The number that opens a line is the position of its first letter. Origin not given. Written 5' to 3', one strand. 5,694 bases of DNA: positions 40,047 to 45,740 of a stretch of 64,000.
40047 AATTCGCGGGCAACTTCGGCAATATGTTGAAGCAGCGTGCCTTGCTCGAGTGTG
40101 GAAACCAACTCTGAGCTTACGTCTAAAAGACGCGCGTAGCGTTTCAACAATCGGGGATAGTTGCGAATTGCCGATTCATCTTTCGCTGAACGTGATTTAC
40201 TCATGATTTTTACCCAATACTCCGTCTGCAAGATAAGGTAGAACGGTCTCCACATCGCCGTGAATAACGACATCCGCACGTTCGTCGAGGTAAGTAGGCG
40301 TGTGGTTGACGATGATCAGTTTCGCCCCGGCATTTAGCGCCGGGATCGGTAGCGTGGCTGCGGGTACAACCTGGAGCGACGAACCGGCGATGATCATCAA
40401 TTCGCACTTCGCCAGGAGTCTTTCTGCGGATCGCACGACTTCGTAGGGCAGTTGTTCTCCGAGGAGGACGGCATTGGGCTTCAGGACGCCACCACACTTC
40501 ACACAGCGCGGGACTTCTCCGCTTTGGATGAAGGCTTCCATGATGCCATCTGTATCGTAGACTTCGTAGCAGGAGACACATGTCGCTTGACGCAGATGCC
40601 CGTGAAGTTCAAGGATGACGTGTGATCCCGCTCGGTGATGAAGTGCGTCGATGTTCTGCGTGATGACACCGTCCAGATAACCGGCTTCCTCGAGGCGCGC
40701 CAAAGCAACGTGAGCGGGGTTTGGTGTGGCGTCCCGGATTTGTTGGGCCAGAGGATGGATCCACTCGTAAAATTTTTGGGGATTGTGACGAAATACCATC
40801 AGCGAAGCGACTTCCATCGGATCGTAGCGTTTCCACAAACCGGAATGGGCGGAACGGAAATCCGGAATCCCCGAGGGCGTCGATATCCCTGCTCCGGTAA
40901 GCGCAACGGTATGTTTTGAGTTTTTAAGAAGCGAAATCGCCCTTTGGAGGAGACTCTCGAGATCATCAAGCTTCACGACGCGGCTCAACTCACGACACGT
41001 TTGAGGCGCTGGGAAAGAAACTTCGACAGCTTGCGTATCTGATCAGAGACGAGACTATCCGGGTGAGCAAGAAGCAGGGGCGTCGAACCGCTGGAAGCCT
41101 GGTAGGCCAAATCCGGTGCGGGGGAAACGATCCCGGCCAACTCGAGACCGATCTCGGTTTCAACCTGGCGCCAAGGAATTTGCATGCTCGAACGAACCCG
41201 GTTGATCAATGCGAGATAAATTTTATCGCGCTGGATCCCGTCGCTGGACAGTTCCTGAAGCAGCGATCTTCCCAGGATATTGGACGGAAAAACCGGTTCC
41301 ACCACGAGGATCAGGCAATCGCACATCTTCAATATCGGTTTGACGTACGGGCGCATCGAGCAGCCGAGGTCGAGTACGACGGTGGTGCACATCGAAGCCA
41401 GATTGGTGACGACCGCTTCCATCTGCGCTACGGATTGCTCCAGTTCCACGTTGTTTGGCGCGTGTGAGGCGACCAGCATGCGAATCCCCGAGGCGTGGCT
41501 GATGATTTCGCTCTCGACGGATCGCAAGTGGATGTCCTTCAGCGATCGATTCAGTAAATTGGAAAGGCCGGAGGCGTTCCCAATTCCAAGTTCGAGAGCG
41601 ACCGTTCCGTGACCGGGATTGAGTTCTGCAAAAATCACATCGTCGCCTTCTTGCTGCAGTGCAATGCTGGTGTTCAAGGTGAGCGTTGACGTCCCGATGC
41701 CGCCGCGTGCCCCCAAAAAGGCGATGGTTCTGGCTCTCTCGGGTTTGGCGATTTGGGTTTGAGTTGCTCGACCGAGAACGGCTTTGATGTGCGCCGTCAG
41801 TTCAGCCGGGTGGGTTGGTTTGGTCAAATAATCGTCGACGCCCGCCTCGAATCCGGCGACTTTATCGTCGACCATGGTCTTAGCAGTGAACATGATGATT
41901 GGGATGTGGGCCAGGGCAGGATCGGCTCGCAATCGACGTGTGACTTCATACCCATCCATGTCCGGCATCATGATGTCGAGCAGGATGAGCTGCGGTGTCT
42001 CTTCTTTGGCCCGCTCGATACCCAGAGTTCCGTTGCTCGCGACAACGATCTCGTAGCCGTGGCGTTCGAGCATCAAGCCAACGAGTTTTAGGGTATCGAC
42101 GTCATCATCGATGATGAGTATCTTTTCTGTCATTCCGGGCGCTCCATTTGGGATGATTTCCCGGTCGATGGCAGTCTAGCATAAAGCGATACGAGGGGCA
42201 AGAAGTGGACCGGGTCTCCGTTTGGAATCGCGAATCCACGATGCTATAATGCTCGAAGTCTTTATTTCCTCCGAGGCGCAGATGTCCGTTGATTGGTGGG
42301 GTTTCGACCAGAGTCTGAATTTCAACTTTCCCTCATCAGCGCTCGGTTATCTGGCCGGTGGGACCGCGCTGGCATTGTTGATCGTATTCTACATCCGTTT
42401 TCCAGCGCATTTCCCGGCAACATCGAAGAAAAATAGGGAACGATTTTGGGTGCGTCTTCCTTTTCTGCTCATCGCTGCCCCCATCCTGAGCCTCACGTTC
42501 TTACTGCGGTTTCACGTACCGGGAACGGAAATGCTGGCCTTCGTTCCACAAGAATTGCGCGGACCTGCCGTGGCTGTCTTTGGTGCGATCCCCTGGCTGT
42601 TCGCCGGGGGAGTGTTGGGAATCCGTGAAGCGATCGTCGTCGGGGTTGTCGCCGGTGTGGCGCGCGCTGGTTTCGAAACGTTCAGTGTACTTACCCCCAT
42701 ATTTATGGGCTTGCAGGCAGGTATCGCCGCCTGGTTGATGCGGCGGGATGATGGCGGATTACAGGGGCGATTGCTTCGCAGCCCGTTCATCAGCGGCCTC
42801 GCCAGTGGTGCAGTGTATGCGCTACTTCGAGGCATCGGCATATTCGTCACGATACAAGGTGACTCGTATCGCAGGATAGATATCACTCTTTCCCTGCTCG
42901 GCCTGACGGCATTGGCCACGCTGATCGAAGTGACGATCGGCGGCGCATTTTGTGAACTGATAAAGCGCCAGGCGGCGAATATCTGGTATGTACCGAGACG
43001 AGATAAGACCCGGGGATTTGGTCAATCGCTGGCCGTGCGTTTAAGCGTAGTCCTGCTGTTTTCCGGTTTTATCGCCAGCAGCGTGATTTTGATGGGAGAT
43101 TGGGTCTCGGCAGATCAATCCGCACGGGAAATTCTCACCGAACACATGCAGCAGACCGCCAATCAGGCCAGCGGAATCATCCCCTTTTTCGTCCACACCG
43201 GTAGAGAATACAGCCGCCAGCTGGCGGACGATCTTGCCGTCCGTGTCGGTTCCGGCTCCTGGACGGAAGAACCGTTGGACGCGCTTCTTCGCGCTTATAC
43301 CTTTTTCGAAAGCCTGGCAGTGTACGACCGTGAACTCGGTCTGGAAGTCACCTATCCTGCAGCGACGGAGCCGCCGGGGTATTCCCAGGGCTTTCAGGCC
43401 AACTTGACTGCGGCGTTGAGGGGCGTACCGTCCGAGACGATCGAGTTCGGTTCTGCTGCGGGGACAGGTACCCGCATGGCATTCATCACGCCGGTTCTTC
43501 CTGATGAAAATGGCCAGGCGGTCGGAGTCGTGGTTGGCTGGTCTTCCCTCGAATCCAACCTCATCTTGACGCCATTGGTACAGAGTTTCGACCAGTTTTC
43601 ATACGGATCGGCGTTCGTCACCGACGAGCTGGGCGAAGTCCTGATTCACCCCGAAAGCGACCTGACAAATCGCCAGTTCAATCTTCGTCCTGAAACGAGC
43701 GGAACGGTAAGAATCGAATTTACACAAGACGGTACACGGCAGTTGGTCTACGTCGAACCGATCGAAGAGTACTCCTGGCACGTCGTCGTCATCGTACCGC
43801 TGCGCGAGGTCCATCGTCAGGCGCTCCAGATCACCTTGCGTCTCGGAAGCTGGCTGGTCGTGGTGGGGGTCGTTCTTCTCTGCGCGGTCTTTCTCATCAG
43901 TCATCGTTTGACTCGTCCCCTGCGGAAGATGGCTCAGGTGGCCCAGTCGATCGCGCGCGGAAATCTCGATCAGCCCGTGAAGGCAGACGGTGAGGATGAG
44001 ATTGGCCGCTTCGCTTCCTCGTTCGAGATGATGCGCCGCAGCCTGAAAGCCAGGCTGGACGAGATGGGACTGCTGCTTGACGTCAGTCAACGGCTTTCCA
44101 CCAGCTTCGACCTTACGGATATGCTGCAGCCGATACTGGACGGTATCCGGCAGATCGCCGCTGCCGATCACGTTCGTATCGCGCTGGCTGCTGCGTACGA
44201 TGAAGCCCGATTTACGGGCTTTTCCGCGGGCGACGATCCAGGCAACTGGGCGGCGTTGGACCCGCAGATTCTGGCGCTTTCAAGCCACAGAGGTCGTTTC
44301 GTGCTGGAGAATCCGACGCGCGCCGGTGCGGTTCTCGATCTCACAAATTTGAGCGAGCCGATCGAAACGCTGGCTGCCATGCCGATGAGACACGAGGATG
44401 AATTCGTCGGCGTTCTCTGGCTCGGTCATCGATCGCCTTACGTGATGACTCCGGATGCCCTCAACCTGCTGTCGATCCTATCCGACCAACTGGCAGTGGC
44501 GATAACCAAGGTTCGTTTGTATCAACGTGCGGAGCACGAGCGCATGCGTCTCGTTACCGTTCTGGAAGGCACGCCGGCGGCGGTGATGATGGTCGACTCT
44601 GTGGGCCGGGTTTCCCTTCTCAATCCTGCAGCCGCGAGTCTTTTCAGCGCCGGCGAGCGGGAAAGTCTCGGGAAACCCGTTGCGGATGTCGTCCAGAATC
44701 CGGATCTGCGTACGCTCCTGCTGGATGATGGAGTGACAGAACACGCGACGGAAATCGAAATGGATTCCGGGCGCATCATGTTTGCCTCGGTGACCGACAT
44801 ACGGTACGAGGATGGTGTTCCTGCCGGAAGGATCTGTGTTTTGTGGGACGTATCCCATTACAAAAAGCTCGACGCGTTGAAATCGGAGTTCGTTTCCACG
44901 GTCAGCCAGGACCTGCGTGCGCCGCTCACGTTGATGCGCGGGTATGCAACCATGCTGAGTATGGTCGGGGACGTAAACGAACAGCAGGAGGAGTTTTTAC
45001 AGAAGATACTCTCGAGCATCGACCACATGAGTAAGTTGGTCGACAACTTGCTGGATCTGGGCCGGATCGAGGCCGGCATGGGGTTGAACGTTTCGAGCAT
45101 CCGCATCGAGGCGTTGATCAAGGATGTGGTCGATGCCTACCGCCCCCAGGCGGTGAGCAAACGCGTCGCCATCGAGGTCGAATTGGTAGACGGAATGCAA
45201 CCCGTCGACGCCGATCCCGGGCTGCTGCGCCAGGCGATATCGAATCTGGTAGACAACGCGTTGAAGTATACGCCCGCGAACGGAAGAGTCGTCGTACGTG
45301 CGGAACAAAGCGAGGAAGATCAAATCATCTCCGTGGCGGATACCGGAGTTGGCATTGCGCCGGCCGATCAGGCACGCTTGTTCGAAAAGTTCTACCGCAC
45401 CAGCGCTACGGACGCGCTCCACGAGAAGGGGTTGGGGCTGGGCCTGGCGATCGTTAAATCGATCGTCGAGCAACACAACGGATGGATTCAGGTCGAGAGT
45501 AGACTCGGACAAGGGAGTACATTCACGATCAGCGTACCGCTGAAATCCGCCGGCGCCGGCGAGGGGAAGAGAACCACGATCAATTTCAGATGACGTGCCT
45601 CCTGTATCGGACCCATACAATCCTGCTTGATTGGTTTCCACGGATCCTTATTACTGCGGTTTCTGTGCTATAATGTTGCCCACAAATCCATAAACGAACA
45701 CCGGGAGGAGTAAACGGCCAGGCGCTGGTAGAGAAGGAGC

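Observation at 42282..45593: Pseudo-histidine kinase: phospho-acceptor His replaced by Gln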

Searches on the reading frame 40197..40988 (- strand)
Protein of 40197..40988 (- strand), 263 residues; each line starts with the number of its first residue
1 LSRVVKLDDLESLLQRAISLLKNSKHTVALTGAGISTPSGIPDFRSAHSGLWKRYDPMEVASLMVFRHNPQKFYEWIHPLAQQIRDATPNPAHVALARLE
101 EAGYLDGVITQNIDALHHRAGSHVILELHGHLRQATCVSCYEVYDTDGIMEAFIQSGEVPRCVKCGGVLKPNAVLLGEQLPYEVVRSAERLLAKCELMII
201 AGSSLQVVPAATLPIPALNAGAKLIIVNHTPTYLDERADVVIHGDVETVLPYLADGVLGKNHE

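Call 5: search_protein_families(library=pfam, proteins=[window:40197-40988:-], max_evalue=0.01)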
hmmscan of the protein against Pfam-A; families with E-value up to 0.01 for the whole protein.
window:40197-40988:- (263 aa): 2 families
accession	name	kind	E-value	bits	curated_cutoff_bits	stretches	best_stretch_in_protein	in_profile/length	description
PF02146.23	SIR2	-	9.6e-51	172.7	24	1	32-209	1-180/180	Sir2 family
PF00205.28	TPP_enzyme_M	-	1.3e-05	25.4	30.4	1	183-251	66-135/137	Thiamine pyrophosphate enzyme, central domain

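Call 34: search_protein_families(library=ncbifam, proteins=[window:40197-40988:-], max_evalue=0.001)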
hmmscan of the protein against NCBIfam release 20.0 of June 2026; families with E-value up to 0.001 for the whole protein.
window:40197-40988:- (263 aa): 7 families
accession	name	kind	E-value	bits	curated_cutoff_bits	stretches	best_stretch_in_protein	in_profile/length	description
NF040867.1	prot_deacyl_CobB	equivalog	3.5e-85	285.1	320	1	16-255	2-240/242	NAD-dependent protein deacetylase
NF001753.0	PRK00481.1-3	subfamily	5e-82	274.6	243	1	14-256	3-246/252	NAD-dependent protein deacylase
NF010736.0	PRK14138.1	equivalog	2.7e-71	239.7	395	1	17-247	4-231/244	NAD-dependent deacetylase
NF001752.0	PRK00481.1-1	equivalog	6.4e-61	206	221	1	18-250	8-236/242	NAD-dependent protein deacylase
NF001754.0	PRK00481.1-4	equivalog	2.9e-54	183.8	252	1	16-249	7-236/244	NAD-dependent protein deacylase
NF003738.0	PRK05333.1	equivalog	2.4e-47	161.3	305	2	19-146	21-147/295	NAD-dependent protein deacetylase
NF001755.0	PRK00481.1-5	equivalog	7.2e-31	107.2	318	1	24-258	40-270/278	Sir2 family NAD+-dependent deacetylase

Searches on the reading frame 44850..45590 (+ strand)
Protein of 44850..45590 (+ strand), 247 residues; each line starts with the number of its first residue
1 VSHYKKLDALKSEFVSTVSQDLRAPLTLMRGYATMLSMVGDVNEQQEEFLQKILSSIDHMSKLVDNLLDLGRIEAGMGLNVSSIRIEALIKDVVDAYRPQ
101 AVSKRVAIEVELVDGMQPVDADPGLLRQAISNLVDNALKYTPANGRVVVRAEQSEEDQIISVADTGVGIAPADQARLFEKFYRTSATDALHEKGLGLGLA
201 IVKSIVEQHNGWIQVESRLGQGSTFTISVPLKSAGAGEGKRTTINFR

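Call 40: predict_structure(alignment_id=A2)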
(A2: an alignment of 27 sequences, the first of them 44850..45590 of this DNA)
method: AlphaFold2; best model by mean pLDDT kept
length: 247 residues; sequences in the alignment: 27
mean_pLDDT: 86.1   pTM: 0.78
mean pLDDT of the five models: 86.1, 85.8, 84.9, 83.9, 82.1
residues with pLDDT >= 90: 132; 70-90: 87; 50-70: 17; < 50: 11
segments of 3 or more residues with pLDDT < 50: 237-247
pLDDT, mean of each block of 10 residues (from residue 1): 68 76 83 84 86 83 82 81 95 97 97 94 95 96 97 96 96 91 72 81 94 96 97 58 41
secondary structure, 60 per line:
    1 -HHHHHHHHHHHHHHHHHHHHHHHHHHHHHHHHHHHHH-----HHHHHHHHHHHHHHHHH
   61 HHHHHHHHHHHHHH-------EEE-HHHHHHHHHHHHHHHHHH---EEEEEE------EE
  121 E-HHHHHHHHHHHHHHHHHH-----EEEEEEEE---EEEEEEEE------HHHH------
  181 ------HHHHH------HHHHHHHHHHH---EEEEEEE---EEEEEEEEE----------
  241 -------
elements in order: H2-38 H44-74 E82-84 H86-103 E107-112 E119-121 H123-140 E146-153 E157-164 H171-174 H187-191 H198-208 E212-218 E222-230

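Call 44: fold_search(model_id=the predicted structure, library=pdb)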
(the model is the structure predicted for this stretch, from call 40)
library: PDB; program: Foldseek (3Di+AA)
matches with E <= 10: 747; with E <= 0.001: 358
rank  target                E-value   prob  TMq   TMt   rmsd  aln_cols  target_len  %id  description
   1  6rh0_A                2.3e-21  1.00  0.69  0.73   6.3       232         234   32  Revisiting pH-gated conformational switch. Complex HK853-RR468 pH 5.5 (released 2020-02-19)
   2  9jfj_A                4.1e-21  1.00  0.77  0.81   3.4       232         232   30  Crystal structure of the cytoplasmic domain of ZraS in ADP-bound form (released 2025-03-26)
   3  6rgz_A                4.1e-21  1.00  0.70  0.72   6.5       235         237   31  Revisiting pH-gated conformational switch. Complex HK853-RR468 pH 6.5 (released 2020-02-19)
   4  6rh0_B                4.4e-21  1.00  0.69  0.73   6.3       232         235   32  Revisiting pH-gated conformational switch. Complex HK853-RR468 pH 5.5 (released 2020-02-19)
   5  6rh7_A                5.8e-21  1.00  0.69  0.72   6.6       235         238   32  Revisiting pH-gated conformational switch. Complex HK853 mutant H260A -RR468 mutant D53A pH 7.5 (released 2020-02-19)
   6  6rh8_A                7.8e-21  1.00  0.69  0.71   6.4       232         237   31  Revisiting pH-gated conformational switch. Complex HK853 mutant H260A -RR468 mutant D53A pH 5.3 (released 2020-02-19)
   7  6rgy_B                9.8e-21  1.00  0.70  0.73   6.3       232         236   32  Revisiting pH-gated conformational switch. Complex HK853-RR468 pH 7.5 (released 2020-02-19)
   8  9jfj_B                1.4e-20  1.00  0.60  0.65  16.5       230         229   30  Crystal structure of the cytoplasmic domain of ZraS in ADP-bound form (released 2025-03-26)
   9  5uht_A                1.5e-20  1.00  0.70  0.72   6.0       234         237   32  Structure of the Thermotoga maritima HK853-BeF3-RR468 complex at pH 5.0 (released 2017-12-27)
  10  6rgy_A                1.8e-20  1.00  0.69  0.72   6.2       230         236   32  Revisiting pH-gated conformational switch. Complex HK853-RR468 pH 7.5 (released 2020-02-19)
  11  4jav_B                2.3e-20  1.00  0.66  0.67   7.4       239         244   31  Structural basis of a rationally rewired protein-protein interface (HK853wt and RR468mutant V13P, L14I, I17M and N21V) (released 2013-09-04)
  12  5c93_A                2.6e-20  1.00  0.70  0.73   5.5       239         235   32  Histidine kinase with ATP (released 2016-07-27)
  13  6rh7_B                2.7e-20  1.00  0.69  0.73   6.5       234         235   32  Revisiting pH-gated conformational switch. Complex HK853 mutant H260A -RR468 mutant D53A pH 7.5 (released 2020-02-19)
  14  4zki_A                3.9e-20  1.00  0.71  0.75   5.2       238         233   32  The crystal structure of Histidine Kinase YycG with ADP (released 2016-05-04)
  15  6rfv_B                4.1e-20  1.00  0.69  0.73   6.2       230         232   32  Revisiting pH-gated conformational switch. Complex HK853-RR468 pH 7 (released 2020-02-19)
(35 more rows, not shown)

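Call 62: search_solved_structures(query=window:44850-45590:+, max_evalue=1e-30, show_alignments=5)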
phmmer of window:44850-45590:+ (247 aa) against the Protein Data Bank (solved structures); distinct sequences matched with E-value up to 1e-30: 12.
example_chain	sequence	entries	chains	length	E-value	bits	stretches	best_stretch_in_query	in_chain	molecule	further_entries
4jas_A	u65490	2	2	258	3.3e-38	135.3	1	3-236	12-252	Histidine kinase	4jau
6azr_A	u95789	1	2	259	3.3e-37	132.1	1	3-236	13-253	Sensor histidine kinase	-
3dge_A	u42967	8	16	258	1.2e-36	130.2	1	3-236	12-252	Sensor protein | Histidine kinase | Sensor histidine kinase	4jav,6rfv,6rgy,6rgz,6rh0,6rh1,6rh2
2c2a_A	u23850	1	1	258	1.2e-36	130.2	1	3-236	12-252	SENSOR HISTIDINE KINASE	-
5uht_A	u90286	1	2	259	1.2e-36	130.2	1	3-236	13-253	Sensor histidine kinase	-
6rh7_A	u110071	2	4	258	1.6e-36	129.8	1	3-236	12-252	Sensor histidine kinase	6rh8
6paj_A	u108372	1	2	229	6.9e-36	127.7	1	7-230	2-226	Sensor protein SrrB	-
4q20_A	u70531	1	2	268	1.5e-34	123.3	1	7-231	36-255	Sensor protein DivL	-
4i5s_A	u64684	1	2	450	2.2e-32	116.3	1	9-233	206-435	Putative histidine kinase CovS; VicK-like protein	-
7z8n_A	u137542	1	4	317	6.2e-31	111.5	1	8-231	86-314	Histidine kinase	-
5c93_A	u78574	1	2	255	6.4e-31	111.5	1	2-232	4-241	Histidine kinase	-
4u7n_A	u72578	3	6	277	8.6e-31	111.1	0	2-232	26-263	Histidine protein kinase sensor protein | Histidine kinase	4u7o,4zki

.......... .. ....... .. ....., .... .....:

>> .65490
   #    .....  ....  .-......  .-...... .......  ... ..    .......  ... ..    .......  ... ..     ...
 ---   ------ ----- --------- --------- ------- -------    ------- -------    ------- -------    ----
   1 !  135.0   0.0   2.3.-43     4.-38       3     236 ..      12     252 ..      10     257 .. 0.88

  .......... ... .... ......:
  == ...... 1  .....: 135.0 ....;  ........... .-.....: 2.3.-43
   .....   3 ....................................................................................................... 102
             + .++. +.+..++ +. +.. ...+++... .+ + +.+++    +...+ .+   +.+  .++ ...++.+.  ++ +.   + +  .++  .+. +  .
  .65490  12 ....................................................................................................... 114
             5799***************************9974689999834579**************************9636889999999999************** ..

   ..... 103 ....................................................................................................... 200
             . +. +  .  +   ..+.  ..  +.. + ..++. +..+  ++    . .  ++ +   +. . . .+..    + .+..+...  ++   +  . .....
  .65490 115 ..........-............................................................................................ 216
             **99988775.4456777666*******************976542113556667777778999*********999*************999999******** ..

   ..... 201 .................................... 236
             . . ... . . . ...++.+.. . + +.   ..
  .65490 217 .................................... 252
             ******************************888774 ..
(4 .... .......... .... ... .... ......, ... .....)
